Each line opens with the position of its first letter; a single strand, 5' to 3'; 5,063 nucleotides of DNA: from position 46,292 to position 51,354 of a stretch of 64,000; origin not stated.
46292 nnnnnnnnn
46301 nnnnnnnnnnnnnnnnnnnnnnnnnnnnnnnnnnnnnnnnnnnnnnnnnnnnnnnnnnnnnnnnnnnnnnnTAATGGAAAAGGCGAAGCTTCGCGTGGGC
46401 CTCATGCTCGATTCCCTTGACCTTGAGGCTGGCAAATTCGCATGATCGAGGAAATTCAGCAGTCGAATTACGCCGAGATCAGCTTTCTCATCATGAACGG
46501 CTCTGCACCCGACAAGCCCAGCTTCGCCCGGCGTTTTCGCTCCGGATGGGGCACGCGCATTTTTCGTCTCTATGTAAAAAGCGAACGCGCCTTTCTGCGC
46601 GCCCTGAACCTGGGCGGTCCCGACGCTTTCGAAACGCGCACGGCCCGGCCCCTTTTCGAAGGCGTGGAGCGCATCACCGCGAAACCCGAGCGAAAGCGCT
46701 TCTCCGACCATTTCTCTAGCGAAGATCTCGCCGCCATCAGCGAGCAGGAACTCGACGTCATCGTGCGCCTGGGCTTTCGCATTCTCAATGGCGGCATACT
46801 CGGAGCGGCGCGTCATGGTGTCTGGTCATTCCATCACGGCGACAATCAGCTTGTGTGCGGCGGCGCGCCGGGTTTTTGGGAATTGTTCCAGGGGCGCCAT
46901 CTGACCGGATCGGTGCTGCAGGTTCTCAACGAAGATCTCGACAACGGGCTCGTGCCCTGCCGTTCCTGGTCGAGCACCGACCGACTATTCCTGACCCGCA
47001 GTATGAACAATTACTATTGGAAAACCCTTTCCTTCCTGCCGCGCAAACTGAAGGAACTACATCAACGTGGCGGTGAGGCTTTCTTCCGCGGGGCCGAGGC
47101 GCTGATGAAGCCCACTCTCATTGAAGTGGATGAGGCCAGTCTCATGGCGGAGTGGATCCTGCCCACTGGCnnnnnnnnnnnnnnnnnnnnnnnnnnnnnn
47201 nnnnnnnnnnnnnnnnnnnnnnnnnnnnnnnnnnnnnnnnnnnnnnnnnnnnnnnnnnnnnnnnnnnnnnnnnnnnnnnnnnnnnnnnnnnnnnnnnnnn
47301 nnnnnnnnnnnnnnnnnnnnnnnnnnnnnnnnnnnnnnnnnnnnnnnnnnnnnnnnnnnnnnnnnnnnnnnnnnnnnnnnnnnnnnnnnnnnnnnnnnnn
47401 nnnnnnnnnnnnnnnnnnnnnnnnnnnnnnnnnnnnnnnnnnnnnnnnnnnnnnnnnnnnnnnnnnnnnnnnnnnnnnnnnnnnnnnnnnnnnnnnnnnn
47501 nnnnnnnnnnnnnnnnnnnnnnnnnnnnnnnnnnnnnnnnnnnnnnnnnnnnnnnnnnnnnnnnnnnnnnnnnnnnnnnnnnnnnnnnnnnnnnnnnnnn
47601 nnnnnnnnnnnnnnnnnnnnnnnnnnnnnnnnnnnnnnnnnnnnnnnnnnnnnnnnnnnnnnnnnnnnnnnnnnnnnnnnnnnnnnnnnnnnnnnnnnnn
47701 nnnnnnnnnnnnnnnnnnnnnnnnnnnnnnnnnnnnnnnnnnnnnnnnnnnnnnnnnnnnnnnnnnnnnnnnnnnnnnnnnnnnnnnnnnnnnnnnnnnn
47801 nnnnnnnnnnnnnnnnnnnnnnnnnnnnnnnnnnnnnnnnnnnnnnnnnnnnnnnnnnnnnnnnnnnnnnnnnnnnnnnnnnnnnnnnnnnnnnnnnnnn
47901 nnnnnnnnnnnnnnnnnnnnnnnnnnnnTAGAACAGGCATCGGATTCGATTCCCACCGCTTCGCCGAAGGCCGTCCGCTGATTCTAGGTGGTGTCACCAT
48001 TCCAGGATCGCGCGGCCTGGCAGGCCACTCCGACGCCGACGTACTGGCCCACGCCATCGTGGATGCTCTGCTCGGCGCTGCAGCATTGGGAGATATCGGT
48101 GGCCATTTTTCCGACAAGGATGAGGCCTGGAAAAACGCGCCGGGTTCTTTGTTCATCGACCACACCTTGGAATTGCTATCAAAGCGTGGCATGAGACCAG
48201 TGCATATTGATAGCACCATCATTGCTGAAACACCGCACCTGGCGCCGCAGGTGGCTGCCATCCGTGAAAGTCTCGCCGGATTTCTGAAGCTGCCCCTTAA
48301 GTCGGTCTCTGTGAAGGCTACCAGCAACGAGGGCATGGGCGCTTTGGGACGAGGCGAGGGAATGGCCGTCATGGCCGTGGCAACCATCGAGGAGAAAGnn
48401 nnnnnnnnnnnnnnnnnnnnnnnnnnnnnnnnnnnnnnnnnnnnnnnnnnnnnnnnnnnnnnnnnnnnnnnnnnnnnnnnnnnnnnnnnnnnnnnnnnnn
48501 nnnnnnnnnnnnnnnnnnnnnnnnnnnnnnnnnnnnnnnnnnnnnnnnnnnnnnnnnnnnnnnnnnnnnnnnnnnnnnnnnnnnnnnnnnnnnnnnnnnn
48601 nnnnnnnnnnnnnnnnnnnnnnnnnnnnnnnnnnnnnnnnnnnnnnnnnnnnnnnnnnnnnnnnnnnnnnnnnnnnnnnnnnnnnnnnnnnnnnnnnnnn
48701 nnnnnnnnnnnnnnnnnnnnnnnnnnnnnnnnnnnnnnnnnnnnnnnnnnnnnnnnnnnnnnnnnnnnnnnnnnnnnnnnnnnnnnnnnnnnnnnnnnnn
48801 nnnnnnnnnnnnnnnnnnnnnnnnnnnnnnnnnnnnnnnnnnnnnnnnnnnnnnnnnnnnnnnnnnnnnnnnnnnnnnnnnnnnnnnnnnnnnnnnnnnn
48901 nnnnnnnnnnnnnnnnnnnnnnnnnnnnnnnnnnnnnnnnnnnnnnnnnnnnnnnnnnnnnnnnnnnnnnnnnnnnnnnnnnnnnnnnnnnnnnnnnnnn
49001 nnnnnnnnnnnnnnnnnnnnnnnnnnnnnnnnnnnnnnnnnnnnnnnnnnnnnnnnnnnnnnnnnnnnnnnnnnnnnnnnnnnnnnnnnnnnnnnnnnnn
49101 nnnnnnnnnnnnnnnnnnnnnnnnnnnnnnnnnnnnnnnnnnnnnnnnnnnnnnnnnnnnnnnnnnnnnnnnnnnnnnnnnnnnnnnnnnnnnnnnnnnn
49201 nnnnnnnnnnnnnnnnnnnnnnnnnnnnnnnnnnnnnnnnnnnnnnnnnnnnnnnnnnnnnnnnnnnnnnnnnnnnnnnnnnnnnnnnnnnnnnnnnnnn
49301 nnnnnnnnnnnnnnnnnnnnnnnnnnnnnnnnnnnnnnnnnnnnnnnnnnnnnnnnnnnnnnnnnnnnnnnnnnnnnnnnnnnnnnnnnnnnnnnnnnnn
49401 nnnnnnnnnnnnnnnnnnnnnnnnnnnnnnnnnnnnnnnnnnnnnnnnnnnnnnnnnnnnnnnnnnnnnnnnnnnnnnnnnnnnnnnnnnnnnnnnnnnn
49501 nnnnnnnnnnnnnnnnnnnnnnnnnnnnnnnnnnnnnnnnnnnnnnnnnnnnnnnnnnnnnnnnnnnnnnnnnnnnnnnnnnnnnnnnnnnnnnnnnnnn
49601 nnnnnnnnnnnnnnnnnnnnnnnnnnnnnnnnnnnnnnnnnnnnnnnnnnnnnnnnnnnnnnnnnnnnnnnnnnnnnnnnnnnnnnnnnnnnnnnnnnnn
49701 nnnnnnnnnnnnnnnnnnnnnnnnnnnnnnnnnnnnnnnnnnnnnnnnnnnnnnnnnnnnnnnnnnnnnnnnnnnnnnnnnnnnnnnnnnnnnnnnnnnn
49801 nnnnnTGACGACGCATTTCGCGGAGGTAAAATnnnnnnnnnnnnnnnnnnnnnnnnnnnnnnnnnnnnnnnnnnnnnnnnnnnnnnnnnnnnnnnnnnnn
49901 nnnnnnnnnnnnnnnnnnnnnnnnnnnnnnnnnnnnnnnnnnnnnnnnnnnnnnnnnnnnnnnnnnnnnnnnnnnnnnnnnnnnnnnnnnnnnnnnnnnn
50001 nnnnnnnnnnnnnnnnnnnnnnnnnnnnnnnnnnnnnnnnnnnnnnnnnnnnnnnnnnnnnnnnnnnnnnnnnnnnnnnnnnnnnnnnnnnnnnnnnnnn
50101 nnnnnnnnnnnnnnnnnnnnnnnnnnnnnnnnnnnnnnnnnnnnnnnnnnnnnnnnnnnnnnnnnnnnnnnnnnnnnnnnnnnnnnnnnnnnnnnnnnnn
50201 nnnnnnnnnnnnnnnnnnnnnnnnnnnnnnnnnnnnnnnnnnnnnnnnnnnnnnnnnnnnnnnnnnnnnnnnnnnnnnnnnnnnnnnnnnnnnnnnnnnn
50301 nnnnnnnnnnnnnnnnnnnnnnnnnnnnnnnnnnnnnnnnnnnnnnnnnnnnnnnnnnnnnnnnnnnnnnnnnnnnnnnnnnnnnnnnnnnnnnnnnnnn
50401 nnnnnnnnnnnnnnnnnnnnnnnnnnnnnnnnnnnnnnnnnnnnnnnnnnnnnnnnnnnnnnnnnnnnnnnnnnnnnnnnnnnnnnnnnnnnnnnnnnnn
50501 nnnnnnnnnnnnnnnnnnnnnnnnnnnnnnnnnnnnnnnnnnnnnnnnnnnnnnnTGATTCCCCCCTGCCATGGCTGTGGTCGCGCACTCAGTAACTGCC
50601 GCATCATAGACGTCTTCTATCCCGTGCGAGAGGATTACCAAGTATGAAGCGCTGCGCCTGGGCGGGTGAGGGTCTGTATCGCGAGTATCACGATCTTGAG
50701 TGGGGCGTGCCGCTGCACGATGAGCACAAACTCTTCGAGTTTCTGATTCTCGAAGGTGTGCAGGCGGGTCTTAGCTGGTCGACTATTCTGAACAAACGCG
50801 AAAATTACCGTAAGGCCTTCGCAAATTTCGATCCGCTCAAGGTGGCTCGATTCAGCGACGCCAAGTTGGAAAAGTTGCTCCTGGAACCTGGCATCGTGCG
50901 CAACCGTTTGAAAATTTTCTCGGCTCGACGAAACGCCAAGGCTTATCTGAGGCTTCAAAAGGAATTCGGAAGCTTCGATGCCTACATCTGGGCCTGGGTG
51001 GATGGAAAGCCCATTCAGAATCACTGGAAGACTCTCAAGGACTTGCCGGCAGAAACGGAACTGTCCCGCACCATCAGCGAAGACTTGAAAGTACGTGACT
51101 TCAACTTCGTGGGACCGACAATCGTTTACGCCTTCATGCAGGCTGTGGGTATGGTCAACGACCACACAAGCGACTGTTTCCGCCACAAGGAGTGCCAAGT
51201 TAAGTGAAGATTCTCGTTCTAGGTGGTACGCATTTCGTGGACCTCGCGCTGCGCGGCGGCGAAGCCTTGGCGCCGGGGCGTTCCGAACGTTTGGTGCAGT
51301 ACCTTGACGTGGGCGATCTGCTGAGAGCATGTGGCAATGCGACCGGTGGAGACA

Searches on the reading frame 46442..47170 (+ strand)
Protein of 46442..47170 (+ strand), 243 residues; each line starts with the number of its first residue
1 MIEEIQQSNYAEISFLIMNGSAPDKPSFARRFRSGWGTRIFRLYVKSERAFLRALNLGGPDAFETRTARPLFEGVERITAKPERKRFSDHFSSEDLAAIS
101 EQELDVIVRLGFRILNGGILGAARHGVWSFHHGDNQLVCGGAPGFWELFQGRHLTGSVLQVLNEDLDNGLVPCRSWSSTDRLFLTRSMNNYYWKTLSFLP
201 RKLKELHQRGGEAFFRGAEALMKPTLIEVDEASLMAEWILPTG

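Call 67: search_protein_families(library=pfam, proteins=[window:46442-47170:+], max_evalue=1)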
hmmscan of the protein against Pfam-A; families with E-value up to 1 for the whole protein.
window:46442-47170:+ (243 aa): 1 family
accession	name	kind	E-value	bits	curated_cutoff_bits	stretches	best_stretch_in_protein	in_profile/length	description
PF03002.20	Somatostatin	-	0.48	10.8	20.3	1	190-197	9-16/18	Somatostatin/Cortistatin family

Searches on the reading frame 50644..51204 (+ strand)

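Call 3: search_protein_families(library=pfam, proteins=[window:50644-51204:+], max_evalue=1)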
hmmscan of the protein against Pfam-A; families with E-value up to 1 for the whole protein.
window:50644-51204:+ (187 aa): 2 families
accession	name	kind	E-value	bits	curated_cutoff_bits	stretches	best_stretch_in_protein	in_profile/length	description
PF03352.18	Adenine_glyco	-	2.9e-79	265.5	25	1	9-181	5-177/177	Methyladenine glycosylase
PF13068.11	DUF3932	-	0.0011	19.6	25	1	99-137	2-41/81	Protein of unknown function (DUF3932)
